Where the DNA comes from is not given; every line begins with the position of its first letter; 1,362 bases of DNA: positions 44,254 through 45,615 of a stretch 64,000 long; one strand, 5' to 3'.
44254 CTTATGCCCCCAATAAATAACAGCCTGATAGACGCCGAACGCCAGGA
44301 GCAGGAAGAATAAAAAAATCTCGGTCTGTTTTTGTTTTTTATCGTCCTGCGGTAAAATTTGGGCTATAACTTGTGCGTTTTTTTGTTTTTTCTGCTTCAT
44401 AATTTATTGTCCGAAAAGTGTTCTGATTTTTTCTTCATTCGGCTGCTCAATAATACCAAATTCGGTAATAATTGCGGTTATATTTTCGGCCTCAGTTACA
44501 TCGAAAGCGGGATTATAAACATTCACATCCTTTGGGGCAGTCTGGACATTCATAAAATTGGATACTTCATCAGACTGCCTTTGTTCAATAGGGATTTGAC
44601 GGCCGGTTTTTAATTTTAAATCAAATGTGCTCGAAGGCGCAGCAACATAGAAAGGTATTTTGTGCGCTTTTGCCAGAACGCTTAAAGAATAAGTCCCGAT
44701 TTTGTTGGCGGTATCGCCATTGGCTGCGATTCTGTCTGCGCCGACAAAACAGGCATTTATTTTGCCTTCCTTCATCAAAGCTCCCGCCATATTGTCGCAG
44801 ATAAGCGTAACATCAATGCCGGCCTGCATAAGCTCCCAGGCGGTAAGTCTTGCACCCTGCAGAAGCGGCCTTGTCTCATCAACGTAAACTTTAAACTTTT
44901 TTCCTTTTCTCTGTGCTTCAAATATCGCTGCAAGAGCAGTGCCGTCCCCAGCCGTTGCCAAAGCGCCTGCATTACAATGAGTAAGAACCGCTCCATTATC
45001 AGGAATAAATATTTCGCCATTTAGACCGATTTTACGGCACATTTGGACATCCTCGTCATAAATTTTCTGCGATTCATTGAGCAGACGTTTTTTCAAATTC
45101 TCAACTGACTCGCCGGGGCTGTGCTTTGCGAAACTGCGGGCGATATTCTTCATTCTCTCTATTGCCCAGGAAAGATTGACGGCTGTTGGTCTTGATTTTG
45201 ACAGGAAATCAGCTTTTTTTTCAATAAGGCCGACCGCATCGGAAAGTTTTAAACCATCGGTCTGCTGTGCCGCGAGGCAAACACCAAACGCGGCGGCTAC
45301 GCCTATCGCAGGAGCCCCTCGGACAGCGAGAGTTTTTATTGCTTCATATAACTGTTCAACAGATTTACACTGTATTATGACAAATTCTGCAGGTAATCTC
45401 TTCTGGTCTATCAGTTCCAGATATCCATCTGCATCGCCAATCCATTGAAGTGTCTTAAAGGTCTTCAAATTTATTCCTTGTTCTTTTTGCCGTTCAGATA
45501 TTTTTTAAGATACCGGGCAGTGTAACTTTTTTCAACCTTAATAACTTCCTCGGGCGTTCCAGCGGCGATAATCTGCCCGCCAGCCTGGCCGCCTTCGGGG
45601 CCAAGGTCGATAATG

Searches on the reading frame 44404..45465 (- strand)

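Call 51: search_protein_families(library=pfam, proteins=[window:44404-45465:-], max_evalue=0.0001)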
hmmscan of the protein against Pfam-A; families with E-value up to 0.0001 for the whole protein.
window:44404-45465:- (353 aa): 1 family
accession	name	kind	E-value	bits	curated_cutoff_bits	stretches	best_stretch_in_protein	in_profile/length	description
PF01008.23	IF-2B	-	7.7e-95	317.8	22.4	1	48-340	2-279/280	Initiation factor 2 subunit family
